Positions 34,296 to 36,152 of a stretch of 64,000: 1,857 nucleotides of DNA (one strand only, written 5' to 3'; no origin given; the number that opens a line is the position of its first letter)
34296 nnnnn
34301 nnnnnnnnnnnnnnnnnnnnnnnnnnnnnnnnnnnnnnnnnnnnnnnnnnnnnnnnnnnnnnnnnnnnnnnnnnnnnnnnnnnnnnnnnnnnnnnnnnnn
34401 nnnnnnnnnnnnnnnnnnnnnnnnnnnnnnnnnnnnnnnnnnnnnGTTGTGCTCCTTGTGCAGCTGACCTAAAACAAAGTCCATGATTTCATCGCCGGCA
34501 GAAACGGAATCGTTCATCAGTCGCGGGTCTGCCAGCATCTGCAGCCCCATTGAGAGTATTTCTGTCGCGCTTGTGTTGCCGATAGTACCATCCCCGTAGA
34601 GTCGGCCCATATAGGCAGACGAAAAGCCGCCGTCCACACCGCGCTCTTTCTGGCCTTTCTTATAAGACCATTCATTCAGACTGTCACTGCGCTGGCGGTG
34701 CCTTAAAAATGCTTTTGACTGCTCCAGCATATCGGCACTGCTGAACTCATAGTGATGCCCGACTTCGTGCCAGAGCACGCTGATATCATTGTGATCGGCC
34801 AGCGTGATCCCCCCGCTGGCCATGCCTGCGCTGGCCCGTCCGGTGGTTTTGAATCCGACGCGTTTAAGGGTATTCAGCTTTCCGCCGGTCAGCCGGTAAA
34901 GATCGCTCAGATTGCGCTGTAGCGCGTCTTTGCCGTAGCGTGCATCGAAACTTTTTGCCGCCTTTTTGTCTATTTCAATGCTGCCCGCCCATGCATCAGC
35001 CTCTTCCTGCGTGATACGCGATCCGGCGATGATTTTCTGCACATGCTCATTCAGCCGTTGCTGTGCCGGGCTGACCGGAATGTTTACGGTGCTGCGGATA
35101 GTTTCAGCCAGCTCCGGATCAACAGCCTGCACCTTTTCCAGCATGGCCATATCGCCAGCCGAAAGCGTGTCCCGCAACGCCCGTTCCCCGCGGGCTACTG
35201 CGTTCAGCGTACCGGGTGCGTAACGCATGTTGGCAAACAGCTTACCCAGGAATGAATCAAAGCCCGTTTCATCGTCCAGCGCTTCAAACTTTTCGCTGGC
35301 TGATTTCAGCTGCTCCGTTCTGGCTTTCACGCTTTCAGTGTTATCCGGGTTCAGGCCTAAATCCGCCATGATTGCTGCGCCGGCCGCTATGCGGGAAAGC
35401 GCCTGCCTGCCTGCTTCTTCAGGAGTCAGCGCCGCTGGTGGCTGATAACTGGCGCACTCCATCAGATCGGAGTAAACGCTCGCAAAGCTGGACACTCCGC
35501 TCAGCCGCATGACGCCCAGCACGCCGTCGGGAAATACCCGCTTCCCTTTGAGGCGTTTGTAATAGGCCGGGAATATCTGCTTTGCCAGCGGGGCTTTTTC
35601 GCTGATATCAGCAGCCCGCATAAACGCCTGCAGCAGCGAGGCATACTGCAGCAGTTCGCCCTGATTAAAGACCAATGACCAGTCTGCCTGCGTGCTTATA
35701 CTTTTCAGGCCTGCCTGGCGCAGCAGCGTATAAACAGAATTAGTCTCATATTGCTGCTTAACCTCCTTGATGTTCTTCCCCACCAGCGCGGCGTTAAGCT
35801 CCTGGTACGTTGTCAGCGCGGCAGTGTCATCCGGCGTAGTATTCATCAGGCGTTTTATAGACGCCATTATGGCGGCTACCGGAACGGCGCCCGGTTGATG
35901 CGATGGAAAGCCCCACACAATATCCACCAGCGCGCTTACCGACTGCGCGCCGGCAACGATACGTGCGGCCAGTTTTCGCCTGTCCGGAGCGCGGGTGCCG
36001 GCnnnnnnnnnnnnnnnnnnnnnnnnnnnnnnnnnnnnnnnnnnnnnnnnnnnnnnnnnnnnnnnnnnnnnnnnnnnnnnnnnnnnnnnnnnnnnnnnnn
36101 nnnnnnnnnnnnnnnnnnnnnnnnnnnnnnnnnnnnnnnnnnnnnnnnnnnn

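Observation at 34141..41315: Dar-operon-like virion-protein cluster with an HExxH metallopeptidase motif in the 970-aa protein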

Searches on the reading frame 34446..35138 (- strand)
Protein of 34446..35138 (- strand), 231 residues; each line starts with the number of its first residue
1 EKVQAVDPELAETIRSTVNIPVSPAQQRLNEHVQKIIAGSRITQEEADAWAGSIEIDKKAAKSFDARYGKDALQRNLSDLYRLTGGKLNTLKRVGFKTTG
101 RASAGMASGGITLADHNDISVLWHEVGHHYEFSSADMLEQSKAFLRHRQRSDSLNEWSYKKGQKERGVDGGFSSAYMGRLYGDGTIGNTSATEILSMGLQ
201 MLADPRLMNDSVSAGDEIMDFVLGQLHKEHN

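Call 36: search_solved_structures(query=A2, max_evalue=1)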
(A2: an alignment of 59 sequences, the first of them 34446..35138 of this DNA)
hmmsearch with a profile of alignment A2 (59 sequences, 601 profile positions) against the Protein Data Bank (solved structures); distinct sequences matched with E-value up to 1: 75 (the best 60 are shown).
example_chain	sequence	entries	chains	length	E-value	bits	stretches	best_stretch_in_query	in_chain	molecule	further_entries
3r2p_A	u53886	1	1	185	0.0014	21.1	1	144-263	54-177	Apolipoprotein A-I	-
3k2s_A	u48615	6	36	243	0.0018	20.7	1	122-263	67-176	Apolipoprotein A-I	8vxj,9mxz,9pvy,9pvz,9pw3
4v6m_A0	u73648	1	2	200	0.0045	19.4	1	128-263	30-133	Apolipoprotein A-I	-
7kjr_C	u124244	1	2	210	0.0047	19.3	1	127-263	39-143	Apolipoprotein A-I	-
8eqs_C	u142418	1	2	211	0.0049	19.2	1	127-263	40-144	Apolipoprotein A-I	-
6pts_A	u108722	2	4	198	0.0054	19.1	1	128-263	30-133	Apolipoprotein A-I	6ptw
8qae_A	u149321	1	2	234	0.0058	19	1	84-256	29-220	sc-apCC-6-SLLA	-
8bd7_L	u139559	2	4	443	0.0063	18.9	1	76-252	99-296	Clusterin-associated protein 1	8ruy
2msc_A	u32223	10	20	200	0.0063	18.9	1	128-263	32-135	Apolipoprotein A-I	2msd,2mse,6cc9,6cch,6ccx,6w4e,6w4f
7n6g_5E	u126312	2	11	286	0.01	18.2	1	146-273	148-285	FAP114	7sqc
7e58_A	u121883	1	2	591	0.013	17.8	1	87-265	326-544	Guanylate-binding protein 2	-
7m1s_A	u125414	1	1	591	0.013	17.8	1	87-265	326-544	Guanylate-binding protein 2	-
8p0a_A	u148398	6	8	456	0.019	17.3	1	33-266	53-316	Structural maintenance of chromosomes protein 1A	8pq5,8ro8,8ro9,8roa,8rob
8ro6_A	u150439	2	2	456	0.019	17.3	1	33-266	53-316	Structural maintenance of chromosomes protein 1A (SMC1A)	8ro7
8vvi_F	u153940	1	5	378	0.025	16.9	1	84-258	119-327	MotA/TolQ/ExbB proton channel domain-containing protein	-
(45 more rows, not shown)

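Call 42: predict_structure(alignment_id=A2)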
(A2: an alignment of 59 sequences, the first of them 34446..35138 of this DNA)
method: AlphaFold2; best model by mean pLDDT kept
length: 231 residues; sequences in the alignment: 59
mean_pLDDT: 93.7   pTM: 0.88
mean pLDDT of the five models: 93.7, 93.3, 92.8, 91.4, 91.4
residues with pLDDT >= 90: 198; 70-90: 23; 50-70: 7; < 50: 3
segments of 3 or more residues with pLDDT < 50: 1-3
pLDDT, mean of each block of 10 residues (from residue 1): 66 70 88 95 98 98 97 98 98 98 97 97 99 97 98 90 93 97 96 98 95 96 96 86
secondary structure, 60 per line:
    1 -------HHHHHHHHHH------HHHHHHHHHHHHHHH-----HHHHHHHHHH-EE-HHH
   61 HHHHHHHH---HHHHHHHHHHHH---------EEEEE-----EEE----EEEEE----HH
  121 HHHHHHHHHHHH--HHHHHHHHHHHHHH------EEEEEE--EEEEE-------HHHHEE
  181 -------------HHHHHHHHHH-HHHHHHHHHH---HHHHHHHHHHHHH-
elements in order: H8-17 H24-38 H44-53 H58-68 H72-83 E93-97 E103-105 E110-114 H119-132 H135-148 E155-160 E163-167 H175-178 H194-203 H205-214 H218-230

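Call 51: fold_search(model_id=the predicted structure, library=viral)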
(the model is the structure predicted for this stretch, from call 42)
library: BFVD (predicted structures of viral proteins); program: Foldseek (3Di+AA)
matches with E <= 10: 86; with E <= 0.001: 6
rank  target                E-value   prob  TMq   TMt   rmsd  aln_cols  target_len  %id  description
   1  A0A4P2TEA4            5.4e-12  1.00  0.78  0.16   2.5       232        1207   28  Uncharacterized protein [Vibrio phage VP-1]
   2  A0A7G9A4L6            3.6e-09  1.00  0.67  0.31   5.9       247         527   15  Uncharacterized protein [Bacteriophage sp.]
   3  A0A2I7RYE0            6.0e-08  1.00  0.68  0.27   6.4       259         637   21  (no name in the UniProt tables at hand)
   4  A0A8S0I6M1            1.2e-07  1.00  0.65  0.67   4.5       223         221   21  (no name in the UniProt tables at hand)
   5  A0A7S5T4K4            6.5e-07  1.00  0.54  0.21  11.6       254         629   18  (no name in the UniProt tables at hand)
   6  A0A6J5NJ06            7.3e-05  1.00  0.61  0.25   5.3       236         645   17  Uncharacterized protein [uncultured Caudovirales phage]
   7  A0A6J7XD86            3.2e-03  1.00  0.36  0.13   5.4       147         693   22  Phage head morphogenesis domain [uncultured Caudovirales phage]
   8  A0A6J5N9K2            5.0e-03  0.99  0.42  0.11  14.1       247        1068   12  Phage head morphogenesis domain containing protein [uncultured Caudovirales phage]
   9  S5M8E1                1.3e-01  0.87  0.38  0.10   6.1       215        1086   14  Uncharacterized protein [Bacillus phage JL]
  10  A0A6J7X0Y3            4.9e-01  0.44  0.29  0.39  10.0       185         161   10  SprT-like [uncultured Caudovirales phage]
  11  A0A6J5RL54            6.8e-01  0.44  0.24  0.32   6.1       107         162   13  SprT-like domain-containing protein [uncultured Caudovirales phage]
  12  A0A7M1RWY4            1.0e+00  0.13  0.27  0.13  15.1       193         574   13  Morphogenesis protein [uncultured phage cr108_1]
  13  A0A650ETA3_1          1.0e+00  0.08  0.22  0.07  18.9       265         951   12  (no name in the UniProt tables at hand)
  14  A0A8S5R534            1.1e+00  0.04  0.14  0.13  16.5       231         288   12  Uncharacterized protein [Myoviridae sp. ctaOv25]
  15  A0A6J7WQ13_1          1.1e+00  0.44  0.26  0.07   4.9        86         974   16  Large polyvalent protein associated domain-containing protein [uncultured Caudovirales phage]
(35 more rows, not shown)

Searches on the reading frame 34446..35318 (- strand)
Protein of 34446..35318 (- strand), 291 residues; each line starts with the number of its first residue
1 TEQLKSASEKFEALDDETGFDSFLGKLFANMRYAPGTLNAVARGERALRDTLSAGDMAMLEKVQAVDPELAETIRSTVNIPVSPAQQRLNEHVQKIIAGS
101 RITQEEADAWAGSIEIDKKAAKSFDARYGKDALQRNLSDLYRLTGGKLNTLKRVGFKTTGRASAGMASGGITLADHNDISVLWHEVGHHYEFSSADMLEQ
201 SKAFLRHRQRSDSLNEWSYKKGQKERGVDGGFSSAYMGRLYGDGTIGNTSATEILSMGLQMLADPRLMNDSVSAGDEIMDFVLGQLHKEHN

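Call 28: search_protein_representatives(protein=window:34446-35318:-)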
Query: 291 residues. Proteins with E-value up to 0.001 (for the whole library): 658; up to 1e-10: 157; up to 1e-30: 5. The best 150 are listed.
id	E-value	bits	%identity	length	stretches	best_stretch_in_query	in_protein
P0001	1.9e-83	296.5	49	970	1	2-290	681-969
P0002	1.5e-54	201.8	44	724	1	49-291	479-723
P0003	1.7e-38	149.1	41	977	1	88-291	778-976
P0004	5.0e-35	137.7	40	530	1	92-286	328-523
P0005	3.1e-31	125.3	33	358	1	41-288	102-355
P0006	3.5e-23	98.9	33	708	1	70-286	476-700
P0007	1.5e-22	96.9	32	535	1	74-290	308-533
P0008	6.3e-22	94.8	32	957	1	77-286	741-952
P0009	7.2e-22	94.6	35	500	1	93-286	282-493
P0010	1.0e-21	94.1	31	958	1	93-290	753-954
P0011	1.2e-20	90.6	35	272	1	91-286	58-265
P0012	1.4e-20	90.4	30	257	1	72-286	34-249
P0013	2.4e-20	89.6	35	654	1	91-286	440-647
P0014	1.2e-19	87.3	36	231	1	85-286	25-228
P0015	1.3e-19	87.2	35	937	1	91-286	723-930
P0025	1.2e-17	80.7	36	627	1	90-289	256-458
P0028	2.5e-17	79.7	36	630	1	91-289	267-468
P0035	1.9e-16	76.8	35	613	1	93-286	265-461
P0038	3.3e-16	76.0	36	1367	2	89-264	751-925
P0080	1.6e-13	67.2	26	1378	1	89-286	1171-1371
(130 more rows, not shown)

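Call 57: search_protein_families(library=phrogs, proteins=[P0025, P0028, P0035, P0005, P0002, P0004, P0038, P0080], max_evalue=0.00001)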
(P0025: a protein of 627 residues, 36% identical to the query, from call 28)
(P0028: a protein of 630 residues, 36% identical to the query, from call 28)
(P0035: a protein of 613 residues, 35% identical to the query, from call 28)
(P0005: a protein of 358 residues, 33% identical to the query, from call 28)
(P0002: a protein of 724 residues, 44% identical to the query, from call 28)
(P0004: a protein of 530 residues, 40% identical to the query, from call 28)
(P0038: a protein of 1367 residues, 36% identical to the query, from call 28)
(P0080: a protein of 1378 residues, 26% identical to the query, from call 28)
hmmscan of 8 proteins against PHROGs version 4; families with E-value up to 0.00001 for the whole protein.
P0025 (627 aa): 5 families
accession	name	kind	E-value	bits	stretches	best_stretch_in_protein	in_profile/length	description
phrog_20397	-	unknown function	1.3e-46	160.5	1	242-456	224-434/589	-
phrog_2299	-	unknown function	5.2e-21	75.3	1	191-456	718-989/995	-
phrog_33618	-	unknown function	7.1e-15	56.1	1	349-450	278-378/386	-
phrog_8561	-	unknown function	1.7e-09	38.1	1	350-436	376-462/497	-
phrog_19443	-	head and packaging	1.9e-08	34.3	1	350-437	460-545/579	minor head protein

P0028 (630 aa): 4 families
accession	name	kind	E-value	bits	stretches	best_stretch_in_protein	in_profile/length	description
phrog_20397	-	unknown function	1.5e-44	153.7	1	245-444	215-412/589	-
phrog_2299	-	unknown function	1.5e-15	57.2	1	228-429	746-933/995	-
phrog_33618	-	unknown function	9.6e-08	32.6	1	356-461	275-379/386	-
phrog_8561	-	unknown function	5.1e-06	26.6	1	359-441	375-457/497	-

P0035 (613 aa): 4 families
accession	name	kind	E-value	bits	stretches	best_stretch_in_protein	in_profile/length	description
phrog_20397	-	unknown function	6.7e-45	154.8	1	251-470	229-442/589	-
phrog_2299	-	unknown function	9.4e-16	57.9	1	265-424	783-932/995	-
phrog_33618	-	unknown function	1e-11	45.7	1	348-458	272-380/386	-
phrog_8561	-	unknown function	1e-06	28.9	1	358-445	378-466/497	-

P0005 (358 aa): 2 families
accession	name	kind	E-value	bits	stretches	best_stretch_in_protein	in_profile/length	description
phrog_2299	-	unknown function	2.8e-30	106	1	26-356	652-991/995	-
phrog_20397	-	unknown function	1.9e-12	47.7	1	153-350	241-429/589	-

P0002 (724 aa): 4 families
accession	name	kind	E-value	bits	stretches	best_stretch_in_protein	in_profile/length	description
phrog_2299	-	unknown function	1.8e-98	331.7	2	8-165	26-183/995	-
phrog_5143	-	unknown function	1.8e-63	215.3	1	7-183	249-423/2204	-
phrog_14693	-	unknown function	3.2e-14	53.9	1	105-165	1-61/326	-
phrog_20397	-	unknown function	4.8e-11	43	1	525-698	242-413/589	-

P0004 (530 aa): 2 families
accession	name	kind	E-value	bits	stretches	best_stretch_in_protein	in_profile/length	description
phrog_2299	-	unknown function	1.2e-45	156.9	1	315-528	769-993/995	-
phrog_20397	-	unknown function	5.3e-11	42.9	1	293-527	212-437/589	-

P0038 (1367 aa): 4 families
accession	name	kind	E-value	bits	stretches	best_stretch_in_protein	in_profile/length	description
phrog_20397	-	unknown function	5.2e-38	132.1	2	757-959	241-445/589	-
phrog_33618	-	unknown function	1.1e-28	101.6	2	838-947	276-383/386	-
phrog_2299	-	unknown function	5.7e-21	75.2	1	616-909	641-931/995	-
phrog_8561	-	unknown function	6.1e-18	65.9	2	1252-1341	377-466/497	-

P0080 (1378 aa): 17 families
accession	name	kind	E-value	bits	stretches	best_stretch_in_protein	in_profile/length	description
phrog_5143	-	unknown function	2.4e-270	901.5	3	384-843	243-683/2204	-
phrog_2299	-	unknown function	7.8e-266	885.7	3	385-812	20-446/995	-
phrog_14693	-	unknown function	1e-133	446.6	2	488-811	1-324/326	-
phrog_20705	-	head and packaging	8.5e-46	157.5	1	179-329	9-160/690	virion structural protein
phrog_30335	-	unknown function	7.8e-45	153.5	1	167-336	738-904/2900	-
phrog_10089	-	moron, auxiliary metabolic gene and host takeover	3.7e-42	144.4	1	181-344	878-1043/4647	DarB-like antirestriction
phrog_4660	-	head and packaging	7.4e-42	144.6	1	204-332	638-762/765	minor head protein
phrog_37402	-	unknown function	3.3e-41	141.5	1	137-357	1048-1267/2639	-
phrog_4272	-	unknown function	6.9e-40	138.2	1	187-344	121-277/764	-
phrog_938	-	lysis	6.1e-39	134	1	169-335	1478-1648/2185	endolysin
phrog_29900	-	unknown function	1.3e-28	100.3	1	164-324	737-903/1028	-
phrog_33607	-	unknown function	1.2e-23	84.8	1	209-333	117-238/287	-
phrog_14770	-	unknown function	3.6e-18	64.8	1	460-776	870-1171/3427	-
phrog_19443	-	head and packaging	9e-09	35.3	1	1257-1343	460-543/579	minor head protein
phrog_8561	-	unknown function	2e-08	34.5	1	1253-1336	372-454/497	-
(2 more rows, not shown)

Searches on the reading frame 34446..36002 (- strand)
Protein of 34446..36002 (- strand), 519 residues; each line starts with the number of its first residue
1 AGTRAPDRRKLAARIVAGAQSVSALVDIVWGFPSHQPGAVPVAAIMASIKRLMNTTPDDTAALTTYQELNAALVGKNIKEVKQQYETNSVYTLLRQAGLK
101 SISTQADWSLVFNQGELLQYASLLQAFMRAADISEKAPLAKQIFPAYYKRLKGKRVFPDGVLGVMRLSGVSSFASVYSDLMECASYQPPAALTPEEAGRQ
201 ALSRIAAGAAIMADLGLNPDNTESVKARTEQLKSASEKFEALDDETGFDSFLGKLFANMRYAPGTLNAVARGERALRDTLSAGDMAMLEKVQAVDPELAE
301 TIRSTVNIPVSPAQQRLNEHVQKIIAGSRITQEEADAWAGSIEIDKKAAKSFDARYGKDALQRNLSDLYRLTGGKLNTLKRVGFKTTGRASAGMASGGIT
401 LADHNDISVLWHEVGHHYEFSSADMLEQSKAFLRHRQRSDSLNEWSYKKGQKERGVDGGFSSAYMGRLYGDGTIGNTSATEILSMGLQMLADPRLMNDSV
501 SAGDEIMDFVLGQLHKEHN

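Call 16: find_homologous_proteins(query=window:34446-36002:-, max_evalue=0.001)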
Query window:34446-36002:-: 8000 candidates shared short words with the query, none scored E <= 0.001.

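Call 39: search_protein_families(library=pfam, proteins=[window:34446-36002:-], max_evalue=1)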
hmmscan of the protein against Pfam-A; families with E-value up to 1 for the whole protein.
window:34446-36002:- (519 aa): 3 families
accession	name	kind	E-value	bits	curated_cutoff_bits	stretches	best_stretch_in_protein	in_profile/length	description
PF10462.15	Peptidase_M66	-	0.00069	19.1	20.6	1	380-450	166-237/306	Peptidase M66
PF10009.15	DUF2252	-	0.064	12.7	22.3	0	310-356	269-315/392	Uncharacterized protein conserved in bacteria (DUF2252)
PF01841.26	Transglut_core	-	0.17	12.6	23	1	77-133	17-70/108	Transglutaminase-like superfamily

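Call 45: search_dna_similar(query=window:34446-36002:-, collection=plasmids, mode=protein, max_rows=40, rows=spread)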
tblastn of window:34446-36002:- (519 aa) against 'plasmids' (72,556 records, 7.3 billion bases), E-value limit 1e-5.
Records with a match: 522; places in all: 525; records where one place covers at least 80% of the query: 5.
Best place of each record, by identity: >=99% 2; 60-80% 1; <60% 519.
By first word of the organism name: Escherichia 442; Salmonella 36; Citrobacter 9; Klebsiella 9; Vibrio 7; Pantoea 3; Serratia 2; Leclercia 2; Enterobacter 2; Shigella 2; and 7 more.
By predicted mobility (MOB-suite, as given by PLSDB): non-mobilizable 494; mobilizable 15; conjugative 13.
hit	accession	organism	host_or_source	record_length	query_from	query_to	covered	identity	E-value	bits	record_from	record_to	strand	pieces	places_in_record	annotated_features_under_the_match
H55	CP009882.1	Pantoea sp. PSNIH1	shelf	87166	1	519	100%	100.0%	0e+0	1072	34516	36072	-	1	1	none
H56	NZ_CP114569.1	Citrobacter freundii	Homo sapiens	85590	324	519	38%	32.4%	6e-24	114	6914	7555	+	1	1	hypothetical protein (x2)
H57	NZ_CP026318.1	Vibrio campbellii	culture,Bay of Bengal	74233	324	514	37%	31.0%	3e-11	74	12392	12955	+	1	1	hypothetical protein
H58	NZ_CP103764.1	Escherichia coli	Homo sapiens,blood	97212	325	492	32%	34.2%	2e-18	97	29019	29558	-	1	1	hypothetical protein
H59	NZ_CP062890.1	Escherichia coli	Sus scrofa domesticus,feces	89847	325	492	32%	34.2%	1e-17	95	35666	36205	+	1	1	hypothetical protein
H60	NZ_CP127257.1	Escherichia coli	Coturnix coturnix,Cell culture,feces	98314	325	492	32%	34.2%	1e-17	95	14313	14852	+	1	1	hypothetical protein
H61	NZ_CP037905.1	Escherichia coli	pig,feces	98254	325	492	32%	34.2%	1e-17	94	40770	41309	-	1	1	hypothetical protein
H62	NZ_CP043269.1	Escherichia albertii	Crow,genomic DNA,cloacal swab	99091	325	492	32%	34.2%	1e-17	94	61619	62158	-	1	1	none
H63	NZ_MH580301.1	Escherichia coli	chicken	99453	325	492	32%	33.7%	5e-18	96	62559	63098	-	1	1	hypothetical protein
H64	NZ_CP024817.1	Escherichia coli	Homo sapiens,urine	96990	325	492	32%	33.7%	5e-18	96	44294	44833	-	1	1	hypothetical protein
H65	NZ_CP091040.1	Escherichia coli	pig,cell culture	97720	325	492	32%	33.7%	5e-18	96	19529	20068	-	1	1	hypothetical protein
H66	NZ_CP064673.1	Salmonella sp. SJTUF14146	Chicken meat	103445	325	492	32%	33.7%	5e-18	96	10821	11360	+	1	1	hypothetical protein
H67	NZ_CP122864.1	Escherichia coli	Sus scrofa,feces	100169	325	492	32%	33.7%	6e-18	96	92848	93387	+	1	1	none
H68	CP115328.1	Escherichia coli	dog,pure culture,urine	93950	325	492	32%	33.7%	6e-18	95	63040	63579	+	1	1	hypothetical protein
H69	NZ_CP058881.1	Escherichia coli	Stanley WWTPs_29 WWTPs effluent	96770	325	492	32%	33.7%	6e-18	95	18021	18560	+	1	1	hypothetical protein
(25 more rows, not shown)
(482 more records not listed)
